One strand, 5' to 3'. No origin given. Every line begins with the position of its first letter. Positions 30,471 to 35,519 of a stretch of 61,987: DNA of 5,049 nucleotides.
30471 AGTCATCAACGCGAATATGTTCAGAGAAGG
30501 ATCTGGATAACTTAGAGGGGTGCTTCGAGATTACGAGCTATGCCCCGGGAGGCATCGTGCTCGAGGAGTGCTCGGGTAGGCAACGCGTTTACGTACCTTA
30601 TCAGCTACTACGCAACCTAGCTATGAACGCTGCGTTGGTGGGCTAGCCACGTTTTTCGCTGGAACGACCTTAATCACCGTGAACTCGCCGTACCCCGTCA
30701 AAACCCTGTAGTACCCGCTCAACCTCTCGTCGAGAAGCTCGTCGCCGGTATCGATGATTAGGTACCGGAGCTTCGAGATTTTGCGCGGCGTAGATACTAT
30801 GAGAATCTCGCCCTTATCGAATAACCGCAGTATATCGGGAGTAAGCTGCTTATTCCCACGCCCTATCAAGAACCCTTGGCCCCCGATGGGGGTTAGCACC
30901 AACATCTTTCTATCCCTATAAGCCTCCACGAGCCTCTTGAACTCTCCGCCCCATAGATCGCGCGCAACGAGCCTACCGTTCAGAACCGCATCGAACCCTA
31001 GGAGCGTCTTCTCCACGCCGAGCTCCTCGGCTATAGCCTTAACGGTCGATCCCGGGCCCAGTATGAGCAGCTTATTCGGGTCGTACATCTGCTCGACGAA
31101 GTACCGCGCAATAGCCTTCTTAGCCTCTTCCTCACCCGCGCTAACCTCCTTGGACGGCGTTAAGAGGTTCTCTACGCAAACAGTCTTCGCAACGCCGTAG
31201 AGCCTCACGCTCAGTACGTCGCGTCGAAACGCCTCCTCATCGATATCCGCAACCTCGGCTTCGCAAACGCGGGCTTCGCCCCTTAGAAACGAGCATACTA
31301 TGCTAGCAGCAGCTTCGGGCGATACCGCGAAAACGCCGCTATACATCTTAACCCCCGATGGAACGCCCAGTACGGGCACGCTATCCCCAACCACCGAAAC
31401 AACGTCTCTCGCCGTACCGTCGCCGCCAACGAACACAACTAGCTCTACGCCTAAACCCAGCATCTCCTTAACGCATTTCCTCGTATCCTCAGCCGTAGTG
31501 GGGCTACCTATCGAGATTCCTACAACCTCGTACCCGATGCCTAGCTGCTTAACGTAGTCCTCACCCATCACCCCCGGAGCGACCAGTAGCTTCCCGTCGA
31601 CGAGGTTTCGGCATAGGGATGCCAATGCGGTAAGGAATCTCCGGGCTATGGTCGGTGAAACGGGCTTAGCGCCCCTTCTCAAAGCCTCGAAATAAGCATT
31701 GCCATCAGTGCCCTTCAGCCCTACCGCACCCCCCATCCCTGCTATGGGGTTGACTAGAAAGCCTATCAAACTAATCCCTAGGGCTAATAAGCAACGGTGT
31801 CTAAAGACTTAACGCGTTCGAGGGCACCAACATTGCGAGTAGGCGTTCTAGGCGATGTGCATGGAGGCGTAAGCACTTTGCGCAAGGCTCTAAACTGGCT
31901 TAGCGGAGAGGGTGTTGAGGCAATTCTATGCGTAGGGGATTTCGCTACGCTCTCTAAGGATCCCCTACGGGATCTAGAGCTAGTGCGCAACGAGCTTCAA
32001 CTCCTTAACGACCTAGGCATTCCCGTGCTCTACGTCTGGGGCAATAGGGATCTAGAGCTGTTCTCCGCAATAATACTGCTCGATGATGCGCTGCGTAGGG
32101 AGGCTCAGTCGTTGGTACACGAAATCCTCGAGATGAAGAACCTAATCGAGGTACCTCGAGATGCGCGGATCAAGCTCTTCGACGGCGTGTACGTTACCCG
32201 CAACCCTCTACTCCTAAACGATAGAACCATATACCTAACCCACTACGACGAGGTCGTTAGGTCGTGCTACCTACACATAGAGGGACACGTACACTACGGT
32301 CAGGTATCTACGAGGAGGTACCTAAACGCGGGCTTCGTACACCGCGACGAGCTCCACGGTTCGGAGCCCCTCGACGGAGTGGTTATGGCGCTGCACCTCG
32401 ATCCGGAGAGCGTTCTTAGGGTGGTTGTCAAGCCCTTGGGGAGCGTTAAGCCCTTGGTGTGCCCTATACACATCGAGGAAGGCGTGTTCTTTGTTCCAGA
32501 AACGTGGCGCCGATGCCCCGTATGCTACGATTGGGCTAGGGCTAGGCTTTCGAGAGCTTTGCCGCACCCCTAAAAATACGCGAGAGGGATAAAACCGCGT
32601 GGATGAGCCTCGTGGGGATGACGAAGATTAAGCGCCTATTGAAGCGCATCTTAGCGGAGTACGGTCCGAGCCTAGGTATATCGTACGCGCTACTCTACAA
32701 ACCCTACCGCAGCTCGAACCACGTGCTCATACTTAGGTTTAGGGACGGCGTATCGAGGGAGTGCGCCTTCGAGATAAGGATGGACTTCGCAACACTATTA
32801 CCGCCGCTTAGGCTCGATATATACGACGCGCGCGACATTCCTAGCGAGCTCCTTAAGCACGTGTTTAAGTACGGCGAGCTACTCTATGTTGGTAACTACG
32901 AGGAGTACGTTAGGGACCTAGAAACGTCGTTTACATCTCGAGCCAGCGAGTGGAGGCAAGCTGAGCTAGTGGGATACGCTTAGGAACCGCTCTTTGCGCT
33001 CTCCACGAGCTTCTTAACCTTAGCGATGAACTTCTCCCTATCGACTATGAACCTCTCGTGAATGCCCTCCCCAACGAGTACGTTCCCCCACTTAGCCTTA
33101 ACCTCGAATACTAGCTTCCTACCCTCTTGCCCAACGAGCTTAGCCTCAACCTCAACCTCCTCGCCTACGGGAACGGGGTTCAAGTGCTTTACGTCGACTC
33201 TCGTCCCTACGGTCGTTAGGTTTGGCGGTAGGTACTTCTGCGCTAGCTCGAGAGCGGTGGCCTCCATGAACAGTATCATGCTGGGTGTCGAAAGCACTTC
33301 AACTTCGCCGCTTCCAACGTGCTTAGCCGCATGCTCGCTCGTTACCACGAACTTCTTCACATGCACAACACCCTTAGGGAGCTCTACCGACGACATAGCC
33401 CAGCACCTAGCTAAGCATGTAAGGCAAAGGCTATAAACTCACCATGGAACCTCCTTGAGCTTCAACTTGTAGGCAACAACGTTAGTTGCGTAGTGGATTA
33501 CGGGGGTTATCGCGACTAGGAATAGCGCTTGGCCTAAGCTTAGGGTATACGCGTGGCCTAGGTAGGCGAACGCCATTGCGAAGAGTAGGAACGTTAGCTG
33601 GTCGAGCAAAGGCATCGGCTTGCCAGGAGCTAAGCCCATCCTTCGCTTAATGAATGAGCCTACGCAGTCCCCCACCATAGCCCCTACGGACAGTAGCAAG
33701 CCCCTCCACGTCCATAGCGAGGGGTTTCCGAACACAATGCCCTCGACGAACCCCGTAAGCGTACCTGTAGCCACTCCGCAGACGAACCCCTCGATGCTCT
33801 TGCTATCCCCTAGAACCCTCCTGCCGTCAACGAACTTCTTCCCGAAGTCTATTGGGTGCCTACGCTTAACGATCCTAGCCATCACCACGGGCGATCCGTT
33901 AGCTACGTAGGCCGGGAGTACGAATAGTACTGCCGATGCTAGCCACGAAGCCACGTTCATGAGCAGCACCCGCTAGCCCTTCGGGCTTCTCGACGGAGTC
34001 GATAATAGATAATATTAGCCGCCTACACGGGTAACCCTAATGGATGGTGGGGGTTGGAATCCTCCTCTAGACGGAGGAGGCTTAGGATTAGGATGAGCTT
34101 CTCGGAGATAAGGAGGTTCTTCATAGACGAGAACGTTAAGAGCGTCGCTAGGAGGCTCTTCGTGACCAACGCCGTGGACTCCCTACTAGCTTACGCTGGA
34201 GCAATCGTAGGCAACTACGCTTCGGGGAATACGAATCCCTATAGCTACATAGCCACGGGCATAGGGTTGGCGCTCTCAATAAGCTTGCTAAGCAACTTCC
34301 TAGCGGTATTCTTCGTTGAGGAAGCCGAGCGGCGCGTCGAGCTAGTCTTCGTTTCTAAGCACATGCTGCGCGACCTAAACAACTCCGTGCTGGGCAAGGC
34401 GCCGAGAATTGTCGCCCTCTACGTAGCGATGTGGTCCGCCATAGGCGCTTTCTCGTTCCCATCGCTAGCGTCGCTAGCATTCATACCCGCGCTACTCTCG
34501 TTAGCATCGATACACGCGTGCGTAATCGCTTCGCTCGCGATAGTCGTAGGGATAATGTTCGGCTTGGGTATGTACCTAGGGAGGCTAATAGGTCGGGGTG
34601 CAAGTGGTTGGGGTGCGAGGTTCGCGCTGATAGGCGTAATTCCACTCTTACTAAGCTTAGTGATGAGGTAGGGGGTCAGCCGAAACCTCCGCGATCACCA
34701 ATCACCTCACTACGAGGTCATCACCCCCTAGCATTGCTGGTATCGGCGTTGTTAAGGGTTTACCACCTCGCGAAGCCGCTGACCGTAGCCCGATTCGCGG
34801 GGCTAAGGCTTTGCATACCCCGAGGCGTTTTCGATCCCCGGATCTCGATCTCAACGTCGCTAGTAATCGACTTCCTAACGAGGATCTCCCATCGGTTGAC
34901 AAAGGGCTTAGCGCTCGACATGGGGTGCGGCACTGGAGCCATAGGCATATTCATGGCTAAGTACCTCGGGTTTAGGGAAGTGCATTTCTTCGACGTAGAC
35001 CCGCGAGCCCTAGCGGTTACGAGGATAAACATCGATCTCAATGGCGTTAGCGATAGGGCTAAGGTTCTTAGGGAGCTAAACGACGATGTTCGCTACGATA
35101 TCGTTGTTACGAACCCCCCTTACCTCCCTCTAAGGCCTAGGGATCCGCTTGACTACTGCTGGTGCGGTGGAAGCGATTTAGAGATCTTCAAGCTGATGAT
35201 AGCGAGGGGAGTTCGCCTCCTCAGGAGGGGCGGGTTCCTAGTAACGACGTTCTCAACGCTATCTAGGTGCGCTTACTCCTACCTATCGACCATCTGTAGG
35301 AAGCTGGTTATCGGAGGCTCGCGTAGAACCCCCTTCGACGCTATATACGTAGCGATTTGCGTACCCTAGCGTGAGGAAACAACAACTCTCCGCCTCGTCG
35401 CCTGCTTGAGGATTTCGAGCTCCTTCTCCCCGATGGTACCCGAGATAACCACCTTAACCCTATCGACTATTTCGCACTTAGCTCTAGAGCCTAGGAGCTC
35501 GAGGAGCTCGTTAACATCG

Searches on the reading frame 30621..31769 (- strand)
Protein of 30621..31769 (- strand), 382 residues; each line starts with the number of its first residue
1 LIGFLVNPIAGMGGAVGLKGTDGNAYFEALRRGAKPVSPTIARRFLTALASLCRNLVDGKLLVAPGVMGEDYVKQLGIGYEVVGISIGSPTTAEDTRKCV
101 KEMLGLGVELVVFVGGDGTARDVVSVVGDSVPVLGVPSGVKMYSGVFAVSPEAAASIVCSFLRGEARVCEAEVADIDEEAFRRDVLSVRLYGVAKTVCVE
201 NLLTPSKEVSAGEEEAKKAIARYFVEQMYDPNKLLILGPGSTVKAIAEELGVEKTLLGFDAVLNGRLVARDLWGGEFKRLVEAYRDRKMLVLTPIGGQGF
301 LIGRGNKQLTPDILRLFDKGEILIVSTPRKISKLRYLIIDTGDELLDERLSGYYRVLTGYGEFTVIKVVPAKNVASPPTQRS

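Call 24: search_protein_families(library=pfam, proteins=[window:30621-31769:-], max_evalue=0.0001)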
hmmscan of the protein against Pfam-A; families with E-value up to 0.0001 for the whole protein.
window:30621-31769:- (382 aa): 3 families
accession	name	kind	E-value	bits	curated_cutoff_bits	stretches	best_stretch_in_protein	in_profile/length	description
PF01513.26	NAD_kinase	-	3.6e-20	73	25.5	1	2-165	1-129/130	ATP-NAD kinase N-terminal domain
PF20143.4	NAD_kinase_C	-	1.6e-19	70.3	23.7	1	234-367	5-125/126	ATP-NAD kinase C-terminal domain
PF00781.29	DAGK_cat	-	9.1e-06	25.7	23.6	1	87-137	35-88/125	Diacylglycerol kinase catalytic domain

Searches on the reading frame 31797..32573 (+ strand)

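Call 24: search_protein_families(library=pfam, proteins=[window:31797-32573:+], max_evalue=0.0001)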
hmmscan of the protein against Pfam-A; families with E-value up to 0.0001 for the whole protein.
window:31797-32573:+ (258 aa): 2 families
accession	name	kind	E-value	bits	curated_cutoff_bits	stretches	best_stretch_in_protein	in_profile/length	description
PF12850.12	Metallophos_2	-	9.7e-10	39.1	27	1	14-184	2-138/154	Calcineurin-like phosphoesterase superfamily domain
PF00149.33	Metallophos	-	5.4e-09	37.2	21.5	1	13-99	1-72/191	Calcineurin-like phosphoesterase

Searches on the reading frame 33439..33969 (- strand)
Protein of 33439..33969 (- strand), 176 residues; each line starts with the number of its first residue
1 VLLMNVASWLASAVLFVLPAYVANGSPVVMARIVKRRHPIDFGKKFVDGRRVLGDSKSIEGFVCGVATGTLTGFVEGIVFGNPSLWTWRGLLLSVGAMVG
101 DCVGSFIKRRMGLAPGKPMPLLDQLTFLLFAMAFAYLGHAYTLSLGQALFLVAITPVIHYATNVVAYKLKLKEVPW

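Call 24: search_protein_families(library=pfam, proteins=[window:33439-33969:-], max_evalue=0.0001)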
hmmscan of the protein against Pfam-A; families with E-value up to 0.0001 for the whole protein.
window:33439-33969:- (176 aa): 2 families
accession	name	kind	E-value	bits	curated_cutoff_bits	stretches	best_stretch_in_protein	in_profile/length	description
PF01864.22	CarS-like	-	8.4e-44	150.1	22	1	12-176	7-175/175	CDP-archaeol synthase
PF01148.25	CTP_transf_1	-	4.7e-05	23.8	24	1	56-112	169-229/264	Cytidylyltransferase family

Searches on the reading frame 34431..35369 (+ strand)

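Call 24: search_protein_families(library=pfam, proteins=[window:34431-35369:+], max_evalue=0.0001)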
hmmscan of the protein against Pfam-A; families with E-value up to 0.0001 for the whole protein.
window:34431-35369:+ (312 aa): 5 families
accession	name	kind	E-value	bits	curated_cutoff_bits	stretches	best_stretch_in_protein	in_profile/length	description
PF05175.20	MTS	-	1.5e-14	54.4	23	1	131-231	8-108/170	Methyltransferase small domain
PF06325.19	PrmA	-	3.8e-10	40.2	22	1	142-228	148-233/296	Ribosomal protein L11 methyltransferase (PrmA)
PF08242.18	Methyltransf_12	-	1.3e-06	29.5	30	1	162-227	1-71/98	Methyltransferase domain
PF13649.12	Methyltransf_25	-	2.1e-06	28.8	27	1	162-227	2-70/97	Methyltransferase domain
PF13847.12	Methyltransf_31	-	5.2e-06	26.6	27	1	162-228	8-81/145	Methyltransferase domain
